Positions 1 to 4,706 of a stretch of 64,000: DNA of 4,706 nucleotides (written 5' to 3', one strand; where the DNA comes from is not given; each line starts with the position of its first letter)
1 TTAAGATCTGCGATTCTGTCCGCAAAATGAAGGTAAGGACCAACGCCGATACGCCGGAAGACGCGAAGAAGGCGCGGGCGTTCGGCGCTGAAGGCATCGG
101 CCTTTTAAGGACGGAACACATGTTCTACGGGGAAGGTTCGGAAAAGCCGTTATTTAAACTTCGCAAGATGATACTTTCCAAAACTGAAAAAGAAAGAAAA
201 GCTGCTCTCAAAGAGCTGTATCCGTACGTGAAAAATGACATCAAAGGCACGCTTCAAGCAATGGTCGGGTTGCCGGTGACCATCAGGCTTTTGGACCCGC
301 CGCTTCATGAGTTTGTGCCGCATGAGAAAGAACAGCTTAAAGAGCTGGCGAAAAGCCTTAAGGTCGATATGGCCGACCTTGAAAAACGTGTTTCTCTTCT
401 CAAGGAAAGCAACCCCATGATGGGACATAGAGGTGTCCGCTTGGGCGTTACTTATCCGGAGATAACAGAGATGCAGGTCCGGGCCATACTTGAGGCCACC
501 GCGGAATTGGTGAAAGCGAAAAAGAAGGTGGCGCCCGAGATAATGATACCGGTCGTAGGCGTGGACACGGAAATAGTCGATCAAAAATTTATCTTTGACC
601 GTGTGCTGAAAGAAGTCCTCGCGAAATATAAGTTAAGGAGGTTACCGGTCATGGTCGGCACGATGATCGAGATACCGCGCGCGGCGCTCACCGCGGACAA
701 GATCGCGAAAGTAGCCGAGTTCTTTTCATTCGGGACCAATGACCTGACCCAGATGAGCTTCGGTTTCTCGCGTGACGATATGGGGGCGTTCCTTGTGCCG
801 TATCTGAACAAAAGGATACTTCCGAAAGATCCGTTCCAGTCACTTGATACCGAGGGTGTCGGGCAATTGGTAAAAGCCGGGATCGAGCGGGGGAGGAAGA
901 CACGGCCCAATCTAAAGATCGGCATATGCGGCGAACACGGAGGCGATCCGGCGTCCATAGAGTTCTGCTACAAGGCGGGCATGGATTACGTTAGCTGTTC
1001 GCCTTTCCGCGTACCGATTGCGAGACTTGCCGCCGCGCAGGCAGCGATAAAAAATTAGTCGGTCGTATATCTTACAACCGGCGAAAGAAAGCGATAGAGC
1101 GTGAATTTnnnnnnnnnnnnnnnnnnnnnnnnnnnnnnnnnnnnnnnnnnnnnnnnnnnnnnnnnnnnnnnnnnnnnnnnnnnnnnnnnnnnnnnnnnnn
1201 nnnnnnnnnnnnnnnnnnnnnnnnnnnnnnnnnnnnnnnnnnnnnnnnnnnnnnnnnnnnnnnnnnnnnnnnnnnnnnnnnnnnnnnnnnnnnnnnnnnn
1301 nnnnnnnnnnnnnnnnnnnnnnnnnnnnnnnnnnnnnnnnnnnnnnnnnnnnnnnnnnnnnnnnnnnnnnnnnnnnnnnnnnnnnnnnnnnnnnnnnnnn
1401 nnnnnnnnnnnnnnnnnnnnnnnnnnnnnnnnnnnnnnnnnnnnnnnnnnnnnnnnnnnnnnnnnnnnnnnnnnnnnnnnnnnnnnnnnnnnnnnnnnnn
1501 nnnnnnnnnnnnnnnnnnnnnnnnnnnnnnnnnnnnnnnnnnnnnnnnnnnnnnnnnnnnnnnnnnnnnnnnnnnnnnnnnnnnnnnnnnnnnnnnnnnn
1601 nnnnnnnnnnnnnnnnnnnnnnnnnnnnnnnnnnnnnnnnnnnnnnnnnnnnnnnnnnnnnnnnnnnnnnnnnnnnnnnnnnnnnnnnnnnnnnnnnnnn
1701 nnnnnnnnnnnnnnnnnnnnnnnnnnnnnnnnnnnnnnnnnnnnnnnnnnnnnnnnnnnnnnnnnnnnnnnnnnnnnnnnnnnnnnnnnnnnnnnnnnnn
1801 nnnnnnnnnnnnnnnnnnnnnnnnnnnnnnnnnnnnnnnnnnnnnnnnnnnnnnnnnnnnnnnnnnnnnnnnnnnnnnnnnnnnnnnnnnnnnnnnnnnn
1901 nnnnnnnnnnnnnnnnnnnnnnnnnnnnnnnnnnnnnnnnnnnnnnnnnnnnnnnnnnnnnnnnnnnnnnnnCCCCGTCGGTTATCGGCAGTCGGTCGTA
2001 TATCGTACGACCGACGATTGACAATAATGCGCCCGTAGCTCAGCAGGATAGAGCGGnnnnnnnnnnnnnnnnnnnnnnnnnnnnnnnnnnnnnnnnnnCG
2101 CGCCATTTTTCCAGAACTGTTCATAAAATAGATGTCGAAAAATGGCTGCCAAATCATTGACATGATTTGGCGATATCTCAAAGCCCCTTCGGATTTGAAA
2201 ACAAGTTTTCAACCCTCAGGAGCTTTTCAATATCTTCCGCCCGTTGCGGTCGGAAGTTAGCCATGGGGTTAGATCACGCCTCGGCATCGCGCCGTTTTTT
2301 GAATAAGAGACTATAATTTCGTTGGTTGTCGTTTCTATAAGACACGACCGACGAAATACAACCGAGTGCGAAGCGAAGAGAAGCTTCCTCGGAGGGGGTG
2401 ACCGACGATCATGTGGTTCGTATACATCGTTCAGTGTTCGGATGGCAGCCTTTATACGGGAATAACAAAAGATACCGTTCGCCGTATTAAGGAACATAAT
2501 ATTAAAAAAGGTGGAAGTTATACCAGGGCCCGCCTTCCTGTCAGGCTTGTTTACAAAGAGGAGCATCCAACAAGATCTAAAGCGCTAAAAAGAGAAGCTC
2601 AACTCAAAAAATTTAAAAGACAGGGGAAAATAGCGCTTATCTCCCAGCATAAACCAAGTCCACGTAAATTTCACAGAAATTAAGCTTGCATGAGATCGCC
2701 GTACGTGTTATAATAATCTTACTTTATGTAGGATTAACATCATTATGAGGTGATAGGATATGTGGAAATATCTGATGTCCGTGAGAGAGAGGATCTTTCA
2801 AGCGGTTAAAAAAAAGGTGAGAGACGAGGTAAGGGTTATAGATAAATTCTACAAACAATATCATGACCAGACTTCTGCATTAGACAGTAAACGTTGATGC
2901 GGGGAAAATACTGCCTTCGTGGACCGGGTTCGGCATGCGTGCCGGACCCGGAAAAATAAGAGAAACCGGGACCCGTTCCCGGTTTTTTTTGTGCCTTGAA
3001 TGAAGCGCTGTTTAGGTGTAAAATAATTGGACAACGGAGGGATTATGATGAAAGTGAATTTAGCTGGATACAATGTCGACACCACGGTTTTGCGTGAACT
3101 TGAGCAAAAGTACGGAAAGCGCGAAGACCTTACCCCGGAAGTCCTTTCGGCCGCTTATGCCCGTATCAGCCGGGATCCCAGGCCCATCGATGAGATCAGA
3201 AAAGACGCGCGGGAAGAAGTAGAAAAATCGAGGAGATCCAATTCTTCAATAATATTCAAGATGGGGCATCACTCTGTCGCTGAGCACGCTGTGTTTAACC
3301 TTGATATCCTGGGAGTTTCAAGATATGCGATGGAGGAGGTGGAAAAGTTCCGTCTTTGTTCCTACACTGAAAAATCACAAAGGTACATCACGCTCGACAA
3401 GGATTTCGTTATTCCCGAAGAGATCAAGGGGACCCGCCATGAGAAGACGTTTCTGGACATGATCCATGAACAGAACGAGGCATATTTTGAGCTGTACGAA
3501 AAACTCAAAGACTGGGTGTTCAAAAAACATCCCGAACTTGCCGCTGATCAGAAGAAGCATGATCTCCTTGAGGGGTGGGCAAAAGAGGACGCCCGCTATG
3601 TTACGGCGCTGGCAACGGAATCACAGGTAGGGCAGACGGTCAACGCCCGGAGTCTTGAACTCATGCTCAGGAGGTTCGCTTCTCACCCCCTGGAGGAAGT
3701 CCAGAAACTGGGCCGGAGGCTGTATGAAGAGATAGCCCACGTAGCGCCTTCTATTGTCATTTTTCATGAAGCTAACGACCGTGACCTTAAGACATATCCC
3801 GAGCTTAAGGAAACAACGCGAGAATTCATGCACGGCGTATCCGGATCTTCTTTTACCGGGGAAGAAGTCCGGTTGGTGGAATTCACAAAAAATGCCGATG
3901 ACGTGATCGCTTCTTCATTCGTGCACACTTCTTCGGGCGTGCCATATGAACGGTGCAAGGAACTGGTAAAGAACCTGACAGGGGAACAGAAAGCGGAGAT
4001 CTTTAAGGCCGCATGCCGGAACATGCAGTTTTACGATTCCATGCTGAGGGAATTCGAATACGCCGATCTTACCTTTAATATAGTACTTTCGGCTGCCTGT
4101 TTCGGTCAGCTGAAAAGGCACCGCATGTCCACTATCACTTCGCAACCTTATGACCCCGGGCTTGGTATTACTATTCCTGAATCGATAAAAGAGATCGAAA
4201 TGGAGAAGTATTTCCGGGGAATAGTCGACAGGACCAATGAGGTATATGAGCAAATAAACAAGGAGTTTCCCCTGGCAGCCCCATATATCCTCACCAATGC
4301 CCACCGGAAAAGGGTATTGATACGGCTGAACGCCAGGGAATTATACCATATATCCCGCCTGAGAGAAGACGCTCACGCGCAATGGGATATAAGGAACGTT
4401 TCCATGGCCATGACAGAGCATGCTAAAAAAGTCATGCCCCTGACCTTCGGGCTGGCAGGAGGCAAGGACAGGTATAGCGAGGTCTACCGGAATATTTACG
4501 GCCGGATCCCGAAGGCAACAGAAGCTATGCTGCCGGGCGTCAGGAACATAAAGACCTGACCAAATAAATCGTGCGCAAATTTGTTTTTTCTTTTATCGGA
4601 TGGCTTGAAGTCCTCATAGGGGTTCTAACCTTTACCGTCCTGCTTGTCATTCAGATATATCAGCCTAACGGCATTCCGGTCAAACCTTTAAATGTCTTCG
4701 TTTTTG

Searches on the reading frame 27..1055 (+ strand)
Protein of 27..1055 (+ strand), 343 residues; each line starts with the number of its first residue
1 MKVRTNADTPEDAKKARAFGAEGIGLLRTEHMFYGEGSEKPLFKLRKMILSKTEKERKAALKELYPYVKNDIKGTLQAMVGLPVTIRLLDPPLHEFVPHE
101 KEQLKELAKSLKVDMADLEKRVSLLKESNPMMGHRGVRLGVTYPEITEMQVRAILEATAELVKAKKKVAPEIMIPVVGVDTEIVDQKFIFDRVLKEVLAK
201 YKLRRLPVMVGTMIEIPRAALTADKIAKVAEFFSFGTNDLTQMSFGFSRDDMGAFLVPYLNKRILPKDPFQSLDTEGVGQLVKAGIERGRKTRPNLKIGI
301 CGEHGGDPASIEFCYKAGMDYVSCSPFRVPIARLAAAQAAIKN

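Call 20: search_protein_families(library=pfam, proteins=[window:27-1055:+], max_evalue=0.001)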
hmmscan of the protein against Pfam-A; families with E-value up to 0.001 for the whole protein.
window:27-1055:+ (343 aa): 1 family
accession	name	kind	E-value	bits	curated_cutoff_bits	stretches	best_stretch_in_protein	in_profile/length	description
PF02896.24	PEP-utilizers_C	-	1.6e-77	261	22.8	1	2-339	21-291/293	PEP-utilising enzyme, PEP-binding domain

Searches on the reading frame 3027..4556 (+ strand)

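Call 20: search_protein_families(library=pfam, proteins=[window:3027-4556:+], max_evalue=0.001)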
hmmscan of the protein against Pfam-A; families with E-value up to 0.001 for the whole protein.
window:3027-4556:+ (510 aa): 1 family
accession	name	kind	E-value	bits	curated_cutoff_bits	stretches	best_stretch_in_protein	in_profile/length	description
PF02511.20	Thy1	-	3.8e-61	206.6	24.8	2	36-242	8-191/191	Thymidylate synthase complementing protein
